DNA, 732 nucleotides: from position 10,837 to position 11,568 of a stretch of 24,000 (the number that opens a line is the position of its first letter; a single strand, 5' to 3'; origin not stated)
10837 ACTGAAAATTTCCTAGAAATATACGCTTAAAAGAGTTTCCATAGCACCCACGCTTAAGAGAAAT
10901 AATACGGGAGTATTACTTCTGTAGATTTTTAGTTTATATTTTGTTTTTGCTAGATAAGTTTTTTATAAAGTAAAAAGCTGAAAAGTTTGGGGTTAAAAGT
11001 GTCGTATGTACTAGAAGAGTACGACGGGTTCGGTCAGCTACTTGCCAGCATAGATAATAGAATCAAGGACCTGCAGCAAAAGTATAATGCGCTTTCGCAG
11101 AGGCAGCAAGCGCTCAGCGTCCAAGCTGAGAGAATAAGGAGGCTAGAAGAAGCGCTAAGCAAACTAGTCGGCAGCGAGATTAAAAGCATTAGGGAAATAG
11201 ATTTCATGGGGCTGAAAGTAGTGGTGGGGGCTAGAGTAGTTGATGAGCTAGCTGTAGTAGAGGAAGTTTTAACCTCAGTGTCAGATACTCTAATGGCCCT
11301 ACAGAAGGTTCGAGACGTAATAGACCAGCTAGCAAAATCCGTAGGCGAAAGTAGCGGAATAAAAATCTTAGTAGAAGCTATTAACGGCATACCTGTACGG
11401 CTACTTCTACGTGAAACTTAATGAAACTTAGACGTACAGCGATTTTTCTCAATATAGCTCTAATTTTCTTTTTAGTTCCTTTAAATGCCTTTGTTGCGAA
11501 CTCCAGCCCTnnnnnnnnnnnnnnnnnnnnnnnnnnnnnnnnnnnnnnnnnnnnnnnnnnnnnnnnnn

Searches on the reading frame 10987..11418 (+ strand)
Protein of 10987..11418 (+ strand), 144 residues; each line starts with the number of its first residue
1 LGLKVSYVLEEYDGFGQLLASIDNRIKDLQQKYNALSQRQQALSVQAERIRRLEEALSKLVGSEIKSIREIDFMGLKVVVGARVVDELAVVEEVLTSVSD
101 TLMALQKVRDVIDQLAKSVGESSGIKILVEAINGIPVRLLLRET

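Call 3: search_protein_families(library=pfam, proteins=[window:10987-11418:+], max_evalue=1)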
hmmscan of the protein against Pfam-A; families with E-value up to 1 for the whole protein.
window:10987-11418:+ (144 aa): 20 families
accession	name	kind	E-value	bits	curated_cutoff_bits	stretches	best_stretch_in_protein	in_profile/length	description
PF10046.14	BLOC1_2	-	0.00015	22.5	33.4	1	10-60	34-84/96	Biogenesis of lysosome-related organelles complex-1 subunit 2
PF05859.17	Mis12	-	0.0016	18.7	25.7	1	20-114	115-197/231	Mis12 protein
PF12072.13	RNase_Y_N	-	0.0021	17.9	32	1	21-71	93-143/201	RNase Y N-terminal region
PF02646.22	RmuC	-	0.0027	17.3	26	1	8-56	238-287/291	RmuC family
PF10779.14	XhlA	-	0.0059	17.2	34.7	1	22-62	2-46/67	Haemolysin XhlA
PF15011.11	CA109-like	-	0.0081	16.5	27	1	89-119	66-96/161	Ribosome biogenesis protein C1orf109-like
PF17078.10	SHE3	-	0.016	15.3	30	1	9-71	51-110/228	SWI5-dependent HO expression protein 3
PF04136.21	COG3_N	-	0.017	15.5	27.9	1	9-61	10-62/147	Conserved oligomeric Golgi complex subunit 3, N-terminal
PF15975.10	Flot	-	0.022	15.3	27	1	34-120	35-123/124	Flotillin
PF08656.15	DASH_Dad3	-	0.022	15.2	23.1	1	8-56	8-50/76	DASH complex subunit Dad3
PF05557.18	MAD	-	0.024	13.5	30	1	10-138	132-236/661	Mitotic checkpoint protein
PF05531.17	NPV_P10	-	0.027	15.4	29.8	1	21-60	15-54/75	Nucleopolyhedrovirus P10 protein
PF08653.15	DASH_Dam1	-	0.029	14.7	26.6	0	19-44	5-30/56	DASH complex subunit Dam1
PF01519.22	DUF16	-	0.06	14.3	40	1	17-110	34-100/104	Protein of unknown function DUF16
PF24531.2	ANC1_spectrin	-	0.084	13.7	27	1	18-90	12-62/95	Nuclear anchorage protein 1, spectrin repeat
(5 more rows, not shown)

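Call 4: search_protein_families(library=ncbifam, proteins=[window:10987-11418:+], max_evalue=1)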
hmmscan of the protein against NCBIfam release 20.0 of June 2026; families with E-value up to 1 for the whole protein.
window:10987-11418:+ (144 aa): 11 families
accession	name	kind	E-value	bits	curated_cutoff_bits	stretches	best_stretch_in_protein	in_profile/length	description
NF047515.1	SpiroCoCo_C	equivalog_domain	0.00064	19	125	1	18-60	129-171/313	SpiroCoCo family coiled-coil protein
TIGR01643.1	YD_repeat_2x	repeat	0.0083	16.6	15.8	1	12-40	1-29/42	YD repeat-containing protein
NF047363.1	Zn_ribbon_CdsZ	equivalog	0.0091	15.5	275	1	19-113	53-143/251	zinc ribbon domain regulatory protein CdsZ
NF009343.0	PRK12703.1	equivalog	0.029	13.2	434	1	20-68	293-338/339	tRNA (cytidine(56)-2'-O)-methyltransferase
NF045487.1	ASRP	equivalog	0.031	12.9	300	1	21-60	328-367/593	archaea-specific SMC-related protein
NF006291.0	PRK08474.1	equivalog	0.041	13.5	95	1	17-80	88-150/176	F0F1 ATP synthase subunit delta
NF047516.1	LA_3659_fam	equivalog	0.046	13.3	36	1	7-118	41-149/221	LA_3659 family protein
NF047514.1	SpiroCoCo_N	equivalog_domain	0.046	13.3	75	1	7-118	41-149/221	SpiroCoCo family coiled-coil protein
TIGR04211.1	SH3_and_anchor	equivalog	0.12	11.9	65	1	17-60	66-113/198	TIGR04211 family SH3 domain-containing protein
TIGR00293.1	TIGR00293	equivalog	0.47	10.6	53.9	0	22-98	4-74/129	prefoldin subunit alpha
NF052612.1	sll0565_fam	equivalog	0.9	10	50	1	15-60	3-48/106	sll0565 family protein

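Call 46: search_solved_structures(query=A5, max_evalue=10, show_alignments=2)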
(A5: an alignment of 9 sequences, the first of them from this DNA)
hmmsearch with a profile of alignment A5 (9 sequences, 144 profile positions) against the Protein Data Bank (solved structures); distinct sequences matched with E-value up to 10: 47.
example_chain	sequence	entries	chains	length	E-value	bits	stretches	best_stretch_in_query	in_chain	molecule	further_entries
6nyi_A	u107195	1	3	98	0.0079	19.4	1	94-134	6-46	Design construct XXA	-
6ly9_L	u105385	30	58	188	0.039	17.1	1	18-135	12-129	V-type ATP synthase subunit E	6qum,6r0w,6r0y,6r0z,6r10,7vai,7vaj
3v6i_A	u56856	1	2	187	0.046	16.9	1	18-135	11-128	V-type ATP synthase subunit E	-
3j0j_J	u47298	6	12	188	0.053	16.7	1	18-135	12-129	V-type ATP synthase subunit E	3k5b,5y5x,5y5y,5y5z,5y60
5gar_G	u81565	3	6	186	0.063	16.5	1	18-135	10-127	V-type ATP synthase subunit E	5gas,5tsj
6o0i_A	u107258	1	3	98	0.075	16.2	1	94-134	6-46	Design construct XAA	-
6nz1_A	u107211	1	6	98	0.093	15.9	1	94-134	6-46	Design construct XXA_GVDQ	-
1i6z_A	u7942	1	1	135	0.11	15.7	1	5-72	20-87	BAG-FAMILY MOLECULAR CHAPERONE REGULATOR-1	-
2yny_A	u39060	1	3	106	0.12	15.6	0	8-49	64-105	GENERAL CONTROL PROTEIN GCN4, PUTATIVE INNER MEMBRANE PROTEIN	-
6nye_A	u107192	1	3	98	0.2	14.9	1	94-134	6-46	Design construct XAX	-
6nyk_A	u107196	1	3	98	0.2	14.8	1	94-134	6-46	Design construct XAX_GGDQ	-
6nz3_A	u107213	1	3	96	0.25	14.5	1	97-134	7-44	Design construct XAA_GGHN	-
1fxk_C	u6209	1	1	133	0.27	14.4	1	15-81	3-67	PROTEIN (PREFOLDIN)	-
5vgz_E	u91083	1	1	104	0.33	14.1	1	16-70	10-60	26S proteasome regulatory subunit 10B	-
2xzr_A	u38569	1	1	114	0.37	14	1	9-67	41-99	IMMUNOGLOBULIN-BINDING PROTEIN EIBD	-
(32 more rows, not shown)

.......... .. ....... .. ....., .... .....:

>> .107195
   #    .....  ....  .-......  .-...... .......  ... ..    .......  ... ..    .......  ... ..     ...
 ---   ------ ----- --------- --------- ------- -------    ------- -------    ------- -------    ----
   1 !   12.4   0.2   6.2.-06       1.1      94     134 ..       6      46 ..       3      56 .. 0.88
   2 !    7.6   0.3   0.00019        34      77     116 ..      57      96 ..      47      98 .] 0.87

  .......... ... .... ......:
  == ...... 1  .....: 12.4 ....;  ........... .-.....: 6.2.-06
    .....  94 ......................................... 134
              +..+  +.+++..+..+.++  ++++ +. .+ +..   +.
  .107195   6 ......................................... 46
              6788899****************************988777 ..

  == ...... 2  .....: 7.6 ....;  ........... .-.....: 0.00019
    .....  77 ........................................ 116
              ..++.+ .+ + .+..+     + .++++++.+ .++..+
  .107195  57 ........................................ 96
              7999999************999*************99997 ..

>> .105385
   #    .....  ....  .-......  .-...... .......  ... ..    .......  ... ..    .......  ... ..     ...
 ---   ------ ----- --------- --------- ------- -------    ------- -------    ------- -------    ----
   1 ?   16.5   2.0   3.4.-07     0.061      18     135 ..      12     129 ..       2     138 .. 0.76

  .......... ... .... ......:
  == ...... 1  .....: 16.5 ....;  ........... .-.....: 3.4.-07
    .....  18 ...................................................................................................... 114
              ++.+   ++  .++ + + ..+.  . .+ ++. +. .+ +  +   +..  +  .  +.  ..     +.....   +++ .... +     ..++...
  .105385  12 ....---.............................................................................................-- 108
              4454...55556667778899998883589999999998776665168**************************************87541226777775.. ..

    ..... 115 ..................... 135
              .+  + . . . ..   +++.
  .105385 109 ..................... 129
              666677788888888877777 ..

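Call 47: find_homologous_proteins(query=A5, max_evalue=0.001)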
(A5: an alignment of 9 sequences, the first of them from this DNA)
Query A5 (9 sequences) (144 aa, profile of the alignment): 75 proteins with E <= 0.001 among 8000 candidates.
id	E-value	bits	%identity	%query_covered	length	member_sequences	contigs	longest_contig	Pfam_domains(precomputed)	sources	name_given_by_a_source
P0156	1.3e-63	231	42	97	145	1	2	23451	-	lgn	-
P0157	1.5e-63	231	42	97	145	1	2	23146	-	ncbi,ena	-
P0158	2.6e-63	230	42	97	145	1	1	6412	-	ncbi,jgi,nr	ncbi:MAG: hypothetical protein DRP57_06155 [Spirochaetes bacterium]|nr:MAG: hypothetical protein DRP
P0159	5.9e-63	229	42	97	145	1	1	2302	-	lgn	-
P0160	5.7e-62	226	42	97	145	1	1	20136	-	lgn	-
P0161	2.5e-61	224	43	92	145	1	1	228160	-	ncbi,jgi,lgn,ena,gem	-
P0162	8.3e-61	222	46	97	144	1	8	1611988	-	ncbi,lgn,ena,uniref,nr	ncbi:MAG: hypothetical protein ACP5II_04770 [Infirmifilum sp.]|uniref:Uncharacterized protein n=1 Ta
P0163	1.1e-60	222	45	97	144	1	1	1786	-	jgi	-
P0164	1.5e-60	221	45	97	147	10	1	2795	-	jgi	-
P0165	1.5e-60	221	47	97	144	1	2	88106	-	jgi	jgi:DNA-binding transcriptional regulator YbjK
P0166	4.3e-60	220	45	97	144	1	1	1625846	-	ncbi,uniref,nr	ncbi:hypothetical protein IG193_03670 [Infirmifilum lucidum]|uniref:Uncharacterized protein n=1 Tax=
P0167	5.8e-60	219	63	97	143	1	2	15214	-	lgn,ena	-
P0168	1.1e-59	218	64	97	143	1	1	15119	-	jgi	-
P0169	1.8e-59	218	42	97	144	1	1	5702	-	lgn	-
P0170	7.1e-59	216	65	97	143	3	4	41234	-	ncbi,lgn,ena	-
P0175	3.7e-58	213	99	97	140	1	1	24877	-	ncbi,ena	-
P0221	7.4e-52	193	45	97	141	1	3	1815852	-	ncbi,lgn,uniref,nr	ncbi:hypothetical protein [Thermofilum pendens]|uniref:Prefoldin subunit alpha n=1 Tax=Thermofilum p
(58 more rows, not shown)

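Call 48: find_encoding_contigs(protein=P0221, flank=9000, max_places=1)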
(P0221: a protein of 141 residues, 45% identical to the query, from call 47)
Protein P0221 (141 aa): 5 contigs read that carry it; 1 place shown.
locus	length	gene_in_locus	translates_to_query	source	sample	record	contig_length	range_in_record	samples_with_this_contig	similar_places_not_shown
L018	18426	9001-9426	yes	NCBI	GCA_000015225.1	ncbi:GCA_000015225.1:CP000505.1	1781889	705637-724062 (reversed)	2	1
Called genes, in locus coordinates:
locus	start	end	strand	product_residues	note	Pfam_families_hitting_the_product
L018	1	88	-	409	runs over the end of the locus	PF00162:PGK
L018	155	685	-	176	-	-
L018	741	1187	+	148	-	-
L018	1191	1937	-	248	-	-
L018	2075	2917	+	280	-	PF24038:DUF7347 (weak)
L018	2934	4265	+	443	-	PF01189:Methyltr_RsmB-F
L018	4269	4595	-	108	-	PF21476:PF0610-like_N, PF23470:Zn_ribbon_PF0610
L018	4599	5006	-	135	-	PF12172:zf-ChsH2, PF01796:OB_ChsH2_C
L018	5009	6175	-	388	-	PF00108:Thiolase_N, PF00109:ketoacyl-synt (faint), PF02803:Thiolase_C, PF22691:Thiolase_C_1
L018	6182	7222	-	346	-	PF00108:Thiolase_N (weak), PF08541:ACP_syn_III_C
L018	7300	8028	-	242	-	PF01791:DeoC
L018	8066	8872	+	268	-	PF01255:Prenyltransf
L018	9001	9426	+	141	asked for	-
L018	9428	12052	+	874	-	PF13715:CarbopepD_reg_2 (faint), PF13620:CarboxypepD_reg, PF13905:Thioredoxin_8 (weak)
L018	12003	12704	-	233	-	-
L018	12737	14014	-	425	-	PF00149:Metallophos, PF12850:Metallophos_2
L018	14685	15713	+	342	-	PF00044:Gp_dh_N, PF02800:Gp_dh_C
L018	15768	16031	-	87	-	PF04457:MJ1316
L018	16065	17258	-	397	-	PF04055:Radical_SAM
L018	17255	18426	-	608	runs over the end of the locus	PF08915:tRNA-Thr_ED, PF00587:tRNA-synt_2b, PF03129:HGTP_anticodon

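Call 49: find_encoding_contigs(protein=P0166, flank=9000, max_places=1)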
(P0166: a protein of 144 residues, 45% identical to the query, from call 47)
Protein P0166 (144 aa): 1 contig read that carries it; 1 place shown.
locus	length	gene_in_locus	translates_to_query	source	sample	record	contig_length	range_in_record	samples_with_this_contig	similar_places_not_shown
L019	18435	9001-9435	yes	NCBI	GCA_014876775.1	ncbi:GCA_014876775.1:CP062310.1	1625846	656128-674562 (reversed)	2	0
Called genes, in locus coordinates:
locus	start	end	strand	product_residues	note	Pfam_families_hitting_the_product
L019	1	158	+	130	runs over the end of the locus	-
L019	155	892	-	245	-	-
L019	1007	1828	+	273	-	PF24038:DUF7347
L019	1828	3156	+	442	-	PF01189:Methyltr_RsmB-F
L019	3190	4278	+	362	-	PF02926:THUMP, PF14419:SPOUT_MTase_2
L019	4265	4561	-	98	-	PF23470:Zn_ribbon_PF0610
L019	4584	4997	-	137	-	PF12172:zf-ChsH2, PF01796:OB_ChsH2_C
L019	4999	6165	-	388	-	PF00108:Thiolase_N, PF00109:ketoacyl-synt (weak), PF22691:Thiolase_C_1, PF02803:Thiolase_C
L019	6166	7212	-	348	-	PF00108:Thiolase_N (weak), PF08541:ACP_syn_III_C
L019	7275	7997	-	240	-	PF01791:DeoC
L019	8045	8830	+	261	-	PF01255:Prenyltransf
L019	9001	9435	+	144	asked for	-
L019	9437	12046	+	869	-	PF13620:CarboxypepD_reg, PF13715:CarbopepD_reg_2 (faint), PF13620:CarboxypepD_reg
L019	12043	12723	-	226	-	-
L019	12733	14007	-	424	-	PF00149:Metallophos, PF12850:Metallophos_2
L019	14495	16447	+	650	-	PF01074:Glyco_hydro_38N, PF03065:Glyco_hydro_57, PF09094:AmyA-A_glucT_m, PF09095:AmyA-gluTrfs_C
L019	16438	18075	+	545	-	PF08323:Glyco_transf_5, PF13439:Glyco_transf_4 (weak), PF20706:GT4-conflict, PF00534:Glycos_transf_1, PF13692:Glyco_trans_1_4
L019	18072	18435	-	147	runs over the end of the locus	-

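Call 54: search_protein_families(library=pfam, proteins=[L018:9428-12049:+, L019:9437-12043:+, L018:9001-9423:+, L018:12006-12704:-], max_evalue=0.01)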
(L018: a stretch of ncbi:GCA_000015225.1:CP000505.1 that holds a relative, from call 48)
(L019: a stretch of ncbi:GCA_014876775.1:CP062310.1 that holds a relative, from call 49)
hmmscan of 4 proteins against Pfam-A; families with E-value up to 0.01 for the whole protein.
L018:9428-12049:+ (874 aa): 8 families
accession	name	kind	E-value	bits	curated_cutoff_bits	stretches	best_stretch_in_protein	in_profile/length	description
PF13620.12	CarboxypepD_reg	-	3e-18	66.4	32.3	2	471-544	4-82/82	Carboxypeptidase regulatory-like domain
PF13715.12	CarbopepD_reg_2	-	1.5e-07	31.8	32.2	1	476-547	9-80/88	CarboxypepD_reg-like domain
PF13905.12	Thioredoxin_8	-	1.6e-06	28.8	27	1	676-762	1-92/94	Thioredoxin-like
PF00578.27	AhpC-TSA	-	3.7e-05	24.1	26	1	661-764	11-121/124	AhpC/TSA family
PF00085.26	Thioredoxin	-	6.7e-05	23.3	23.5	0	675-714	16-56/103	Thioredoxin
PF08308.17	PEGA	-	0.00017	21.9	20.8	0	508-544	32-68/71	PEGA domain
PF13098.12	Thioredoxin_2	-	0.00048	20.9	27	1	675-775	4-101/104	Thioredoxin-like domain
PF02630.20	SCO1-SenC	-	0.0053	17.1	22.8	1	674-733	19-85/134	SCO1/SenC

L019:9437-12043:+ (869 aa): 10 families
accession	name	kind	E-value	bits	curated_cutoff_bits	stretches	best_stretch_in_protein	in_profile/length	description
PF13620.12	CarboxypepD_reg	-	4.2e-24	85.1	32.3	2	382-449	2-75/82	Carboxypeptidase regulatory-like domain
PF13715.12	CarbopepD_reg_2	-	1.2e-10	41.7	32.2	1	472-545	7-83/88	CarboxypepD_reg-like domain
PF08308.17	PEGA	-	8.3e-05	22.9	20.8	0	480-540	12-69/71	PEGA domain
PF02369.22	Big_1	-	0.00023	21.6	34.9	0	380-419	19-63/93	Bacterial Ig-like domain (group 1)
PF24107.1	DUF7382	-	0.00033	20.9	27.4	0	381-406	21-45/65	Domain of unknown function (DUF7382)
PF17789.7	MG4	-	0.00034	21.2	24.7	0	464-505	16-60/95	Macroglobulin domain MG4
PF17802.7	SpaA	-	0.00043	20.8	23.1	0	473-513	11-57/91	Prealbumin-like fold domain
PF00085.26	Thioredoxin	-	0.00046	20.6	23.5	0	676-727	18-69/103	Thioredoxin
PF24025.1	Ig_DR_A0283-like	-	0.0044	17.7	27.1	0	381-431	8-62/102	DR_A0283-like, Ig-like domain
PF00578.27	AhpC-TSA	-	0.0079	16.6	26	0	664-758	14-115/124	AhpC/TSA family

L018:9001-9423:+ (141 aa): 7 families
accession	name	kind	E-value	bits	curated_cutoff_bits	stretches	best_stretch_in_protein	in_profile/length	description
PF10224.14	DUF2205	-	0.00015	22.2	26.7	1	16-60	19-63/75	Short coiled-coil protein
PF02996.22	Prefoldin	-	0.00028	21.3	23.2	0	16-50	80-114/120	Prefoldin subunit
PF02050.21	FliJ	-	0.0023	18.6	28.4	0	5-54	44-93/123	Flagellar FliJ protein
PF04065.20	Not3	-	0.0031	17.4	25.8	1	13-105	123-213/231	Not1 N-terminal domain, CCR4-Not complex component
PF15456.11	Uds1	-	0.0057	17.3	28.8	0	21-108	22-108/123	Up-regulated During Septation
PF01665.21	Rota_NSP3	-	0.0067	15.9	25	1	21-112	163-256/311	Rotavirus non-structural protein NSP3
PF06419.17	COG6_N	-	0.007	16.9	27.4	0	14-44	41-71/114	Conserved oligomeric complex COG6, N-terminal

L018:12006-12704:- (233 aa): 0 families
